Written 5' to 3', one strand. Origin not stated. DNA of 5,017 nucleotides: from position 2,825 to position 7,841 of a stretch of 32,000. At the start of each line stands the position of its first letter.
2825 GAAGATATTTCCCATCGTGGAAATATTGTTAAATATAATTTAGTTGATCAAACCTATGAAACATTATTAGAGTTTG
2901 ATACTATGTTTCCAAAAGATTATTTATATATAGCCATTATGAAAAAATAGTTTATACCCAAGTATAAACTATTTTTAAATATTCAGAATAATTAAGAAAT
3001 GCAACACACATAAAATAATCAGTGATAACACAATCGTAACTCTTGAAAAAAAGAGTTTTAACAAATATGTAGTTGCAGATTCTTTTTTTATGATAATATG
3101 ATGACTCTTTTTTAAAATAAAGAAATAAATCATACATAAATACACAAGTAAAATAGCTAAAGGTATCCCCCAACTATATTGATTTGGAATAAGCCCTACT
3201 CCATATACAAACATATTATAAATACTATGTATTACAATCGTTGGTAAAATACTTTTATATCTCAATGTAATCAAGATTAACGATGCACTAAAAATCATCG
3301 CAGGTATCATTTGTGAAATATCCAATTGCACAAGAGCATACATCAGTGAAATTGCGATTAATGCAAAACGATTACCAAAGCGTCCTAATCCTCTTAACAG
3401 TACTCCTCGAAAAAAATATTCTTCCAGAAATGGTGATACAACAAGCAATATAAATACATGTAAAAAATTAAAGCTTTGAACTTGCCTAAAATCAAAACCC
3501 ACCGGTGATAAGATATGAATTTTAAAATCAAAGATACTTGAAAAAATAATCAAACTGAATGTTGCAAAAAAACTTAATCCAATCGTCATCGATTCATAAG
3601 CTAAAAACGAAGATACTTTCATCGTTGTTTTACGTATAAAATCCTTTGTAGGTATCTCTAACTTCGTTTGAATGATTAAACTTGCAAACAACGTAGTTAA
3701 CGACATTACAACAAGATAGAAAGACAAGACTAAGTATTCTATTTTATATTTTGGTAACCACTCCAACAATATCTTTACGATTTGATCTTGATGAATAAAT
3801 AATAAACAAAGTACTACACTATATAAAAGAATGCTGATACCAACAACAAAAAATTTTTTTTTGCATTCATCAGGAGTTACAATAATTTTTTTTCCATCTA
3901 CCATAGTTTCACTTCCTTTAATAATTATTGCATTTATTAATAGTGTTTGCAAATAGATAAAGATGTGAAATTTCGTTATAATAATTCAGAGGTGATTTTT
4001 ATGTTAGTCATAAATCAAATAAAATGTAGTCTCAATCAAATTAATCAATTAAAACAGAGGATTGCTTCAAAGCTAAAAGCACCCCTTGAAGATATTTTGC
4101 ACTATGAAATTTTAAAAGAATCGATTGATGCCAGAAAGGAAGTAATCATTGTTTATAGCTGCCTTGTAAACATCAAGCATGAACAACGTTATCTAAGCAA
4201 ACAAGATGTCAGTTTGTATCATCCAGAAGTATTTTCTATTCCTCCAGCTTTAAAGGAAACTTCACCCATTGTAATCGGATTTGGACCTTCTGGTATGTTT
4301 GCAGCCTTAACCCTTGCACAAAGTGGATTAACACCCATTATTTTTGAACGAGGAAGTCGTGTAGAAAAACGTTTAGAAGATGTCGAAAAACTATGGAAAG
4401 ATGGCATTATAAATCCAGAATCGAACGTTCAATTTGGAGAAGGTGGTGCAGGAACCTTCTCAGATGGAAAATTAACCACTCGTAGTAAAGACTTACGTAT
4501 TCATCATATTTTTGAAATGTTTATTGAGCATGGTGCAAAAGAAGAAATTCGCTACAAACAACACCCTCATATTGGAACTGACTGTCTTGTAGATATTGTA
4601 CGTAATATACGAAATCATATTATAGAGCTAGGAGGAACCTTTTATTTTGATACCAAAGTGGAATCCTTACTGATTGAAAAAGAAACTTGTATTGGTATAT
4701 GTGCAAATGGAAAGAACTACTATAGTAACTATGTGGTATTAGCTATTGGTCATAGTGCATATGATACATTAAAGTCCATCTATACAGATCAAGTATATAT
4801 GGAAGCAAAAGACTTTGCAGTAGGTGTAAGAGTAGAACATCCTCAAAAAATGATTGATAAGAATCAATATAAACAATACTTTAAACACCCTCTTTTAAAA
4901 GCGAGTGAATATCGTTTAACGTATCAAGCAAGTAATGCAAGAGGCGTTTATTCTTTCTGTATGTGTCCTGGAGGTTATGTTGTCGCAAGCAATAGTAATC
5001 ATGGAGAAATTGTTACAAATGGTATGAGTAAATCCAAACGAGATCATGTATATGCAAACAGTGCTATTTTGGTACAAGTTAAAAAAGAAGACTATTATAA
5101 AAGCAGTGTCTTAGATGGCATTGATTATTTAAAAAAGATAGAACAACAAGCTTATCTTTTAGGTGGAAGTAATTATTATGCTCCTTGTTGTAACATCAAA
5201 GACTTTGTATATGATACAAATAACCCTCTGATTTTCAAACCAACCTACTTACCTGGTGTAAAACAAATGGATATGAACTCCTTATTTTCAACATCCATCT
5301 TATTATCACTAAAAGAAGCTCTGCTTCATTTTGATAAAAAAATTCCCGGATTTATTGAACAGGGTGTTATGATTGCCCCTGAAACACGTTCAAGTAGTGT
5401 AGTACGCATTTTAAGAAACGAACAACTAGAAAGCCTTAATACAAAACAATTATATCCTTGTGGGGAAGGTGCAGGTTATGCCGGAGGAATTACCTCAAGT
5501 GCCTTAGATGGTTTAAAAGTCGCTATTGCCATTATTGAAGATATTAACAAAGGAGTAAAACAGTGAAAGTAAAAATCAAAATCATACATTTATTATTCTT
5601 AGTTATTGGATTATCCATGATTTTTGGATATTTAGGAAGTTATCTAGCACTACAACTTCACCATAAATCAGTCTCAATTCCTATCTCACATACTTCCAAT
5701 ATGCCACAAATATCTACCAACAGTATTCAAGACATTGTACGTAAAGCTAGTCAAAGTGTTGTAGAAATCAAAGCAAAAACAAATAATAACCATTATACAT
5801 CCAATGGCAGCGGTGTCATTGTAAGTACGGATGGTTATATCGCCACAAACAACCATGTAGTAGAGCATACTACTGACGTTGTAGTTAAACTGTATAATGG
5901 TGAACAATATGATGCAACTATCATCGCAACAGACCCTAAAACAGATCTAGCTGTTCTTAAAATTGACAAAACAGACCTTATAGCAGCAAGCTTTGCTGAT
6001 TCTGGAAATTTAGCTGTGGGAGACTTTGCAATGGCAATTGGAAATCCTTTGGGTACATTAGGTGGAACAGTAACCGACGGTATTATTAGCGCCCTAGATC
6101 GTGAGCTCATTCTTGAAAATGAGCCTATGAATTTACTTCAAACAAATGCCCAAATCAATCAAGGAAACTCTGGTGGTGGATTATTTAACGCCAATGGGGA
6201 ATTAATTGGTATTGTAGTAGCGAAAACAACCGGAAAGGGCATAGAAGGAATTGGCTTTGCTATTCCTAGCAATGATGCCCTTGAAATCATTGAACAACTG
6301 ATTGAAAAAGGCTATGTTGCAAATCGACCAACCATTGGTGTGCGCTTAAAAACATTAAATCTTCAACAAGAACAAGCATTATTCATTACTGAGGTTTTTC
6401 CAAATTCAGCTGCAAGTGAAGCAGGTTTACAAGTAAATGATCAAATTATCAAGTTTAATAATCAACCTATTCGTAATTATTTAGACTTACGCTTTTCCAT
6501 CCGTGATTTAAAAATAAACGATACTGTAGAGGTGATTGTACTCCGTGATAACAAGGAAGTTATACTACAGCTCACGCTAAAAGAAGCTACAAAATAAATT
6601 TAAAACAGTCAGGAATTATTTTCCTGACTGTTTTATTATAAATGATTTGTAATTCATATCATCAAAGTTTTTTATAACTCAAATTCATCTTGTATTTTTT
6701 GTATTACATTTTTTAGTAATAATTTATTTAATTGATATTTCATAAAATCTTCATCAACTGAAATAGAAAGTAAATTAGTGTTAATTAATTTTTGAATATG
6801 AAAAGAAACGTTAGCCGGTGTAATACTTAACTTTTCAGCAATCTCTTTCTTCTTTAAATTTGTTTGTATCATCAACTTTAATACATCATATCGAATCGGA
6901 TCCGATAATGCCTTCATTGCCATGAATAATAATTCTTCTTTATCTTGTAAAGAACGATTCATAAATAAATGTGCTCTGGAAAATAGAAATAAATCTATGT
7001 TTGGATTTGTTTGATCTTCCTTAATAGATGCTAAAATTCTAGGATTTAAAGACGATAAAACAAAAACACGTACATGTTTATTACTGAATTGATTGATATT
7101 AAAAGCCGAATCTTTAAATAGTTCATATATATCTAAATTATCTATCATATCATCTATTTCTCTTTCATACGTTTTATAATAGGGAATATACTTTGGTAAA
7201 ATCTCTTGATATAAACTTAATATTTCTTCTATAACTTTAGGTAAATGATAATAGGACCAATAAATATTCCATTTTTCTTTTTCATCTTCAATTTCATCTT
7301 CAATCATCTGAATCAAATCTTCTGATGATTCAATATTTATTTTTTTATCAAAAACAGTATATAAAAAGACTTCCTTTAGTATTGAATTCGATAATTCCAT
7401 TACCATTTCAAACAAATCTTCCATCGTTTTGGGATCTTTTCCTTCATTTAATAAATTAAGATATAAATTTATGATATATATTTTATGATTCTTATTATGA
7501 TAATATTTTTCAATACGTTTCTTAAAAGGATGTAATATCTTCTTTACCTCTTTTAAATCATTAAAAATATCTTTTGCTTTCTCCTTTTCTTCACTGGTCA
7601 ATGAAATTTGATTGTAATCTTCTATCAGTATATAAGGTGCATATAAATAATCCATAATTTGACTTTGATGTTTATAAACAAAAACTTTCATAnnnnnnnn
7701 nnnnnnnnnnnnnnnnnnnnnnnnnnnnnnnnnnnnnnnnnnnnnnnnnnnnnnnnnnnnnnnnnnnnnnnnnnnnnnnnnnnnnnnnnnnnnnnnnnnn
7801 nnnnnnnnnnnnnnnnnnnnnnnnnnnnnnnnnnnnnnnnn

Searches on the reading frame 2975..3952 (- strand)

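Call 33: search_protein_families(library=pfam, proteins=[window:2975-3952:-], max_evalue=0.0001)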
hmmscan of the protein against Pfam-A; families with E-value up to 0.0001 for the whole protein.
window:2975-3952:- (325 aa): 1 family
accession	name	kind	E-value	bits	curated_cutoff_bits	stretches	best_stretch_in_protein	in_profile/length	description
PF02517.21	Rce1-like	-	4e-15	56.3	22.4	1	162-248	4-93/93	Type II CAAX prenyl endopeptidase Rce1-like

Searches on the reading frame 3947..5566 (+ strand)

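Call 33: search_protein_families(library=pfam, proteins=[window:3947-5566:+], max_evalue=0.0001)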
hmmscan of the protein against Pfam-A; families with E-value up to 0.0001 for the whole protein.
window:3947-5566:+ (539 aa): 3 families
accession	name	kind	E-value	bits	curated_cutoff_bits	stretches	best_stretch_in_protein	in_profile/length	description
PF21688.3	FAD-depend_C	-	2.2e-69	234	27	1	289-482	1-197/197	FAD-dependent protein, C-terminal domain-like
PF03486.20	HI0933_like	-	1.7e-09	38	50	1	108-507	4-218/244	HI0933-like protein Rossmann domain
PF01266.30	DAO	-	3.2e-05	24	27.9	0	218-275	152-209/353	FAD dependent oxidoreductase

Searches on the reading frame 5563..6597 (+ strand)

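Call 33: search_protein_families(library=pfam, proteins=[window:5563-6597:+], max_evalue=0.0001)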
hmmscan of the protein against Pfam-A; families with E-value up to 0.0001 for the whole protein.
window:5563-6597:+ (344 aa): 5 families
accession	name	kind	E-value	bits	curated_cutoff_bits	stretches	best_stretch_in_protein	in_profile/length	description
PF13365.12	Trypsin_2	-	3.6e-33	115.8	27.6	1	82-217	1-144/144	Trypsin-like peptidase domain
PF00089.32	Trypsin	-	1.8e-17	64.3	20.6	1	79-243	24-220/220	Trypsin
PF13180.12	PDZ_2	-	4.1e-12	46.7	27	1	256-338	1-79/80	PDZ domain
PF17820.7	PDZ_6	-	5.8e-10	39.2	27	1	274-324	1-50/54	PDZ domain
PF00595.29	PDZ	-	9.2e-10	39.2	23.2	1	257-307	11-61/81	PDZ domain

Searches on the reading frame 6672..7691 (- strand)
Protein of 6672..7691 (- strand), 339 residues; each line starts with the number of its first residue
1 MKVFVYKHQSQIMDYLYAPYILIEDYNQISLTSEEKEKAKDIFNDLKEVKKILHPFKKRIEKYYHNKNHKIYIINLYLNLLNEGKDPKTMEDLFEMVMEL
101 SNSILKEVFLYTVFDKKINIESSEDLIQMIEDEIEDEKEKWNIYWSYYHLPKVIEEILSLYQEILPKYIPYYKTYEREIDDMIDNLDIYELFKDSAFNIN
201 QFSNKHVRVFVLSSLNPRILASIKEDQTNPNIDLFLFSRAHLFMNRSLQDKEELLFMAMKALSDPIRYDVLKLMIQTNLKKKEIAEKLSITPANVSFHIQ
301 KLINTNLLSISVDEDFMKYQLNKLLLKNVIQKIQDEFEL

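Call 33: search_protein_families(library=pfam, proteins=[window:6672-7691:-], max_evalue=0.0001)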
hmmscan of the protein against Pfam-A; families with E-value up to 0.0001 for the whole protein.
window:6672-7691:- (339 aa): 2 families
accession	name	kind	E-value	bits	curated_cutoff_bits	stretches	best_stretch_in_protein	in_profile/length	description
PF01022.26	HTH_5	-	2.5e-06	27.7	22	1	264-308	1-45/47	Bacterial regulatory protein, arsR family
PF12840.13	HTH_20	-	8.4e-05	22.9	27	0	262-303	1-43/51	Helix-turn-helix domain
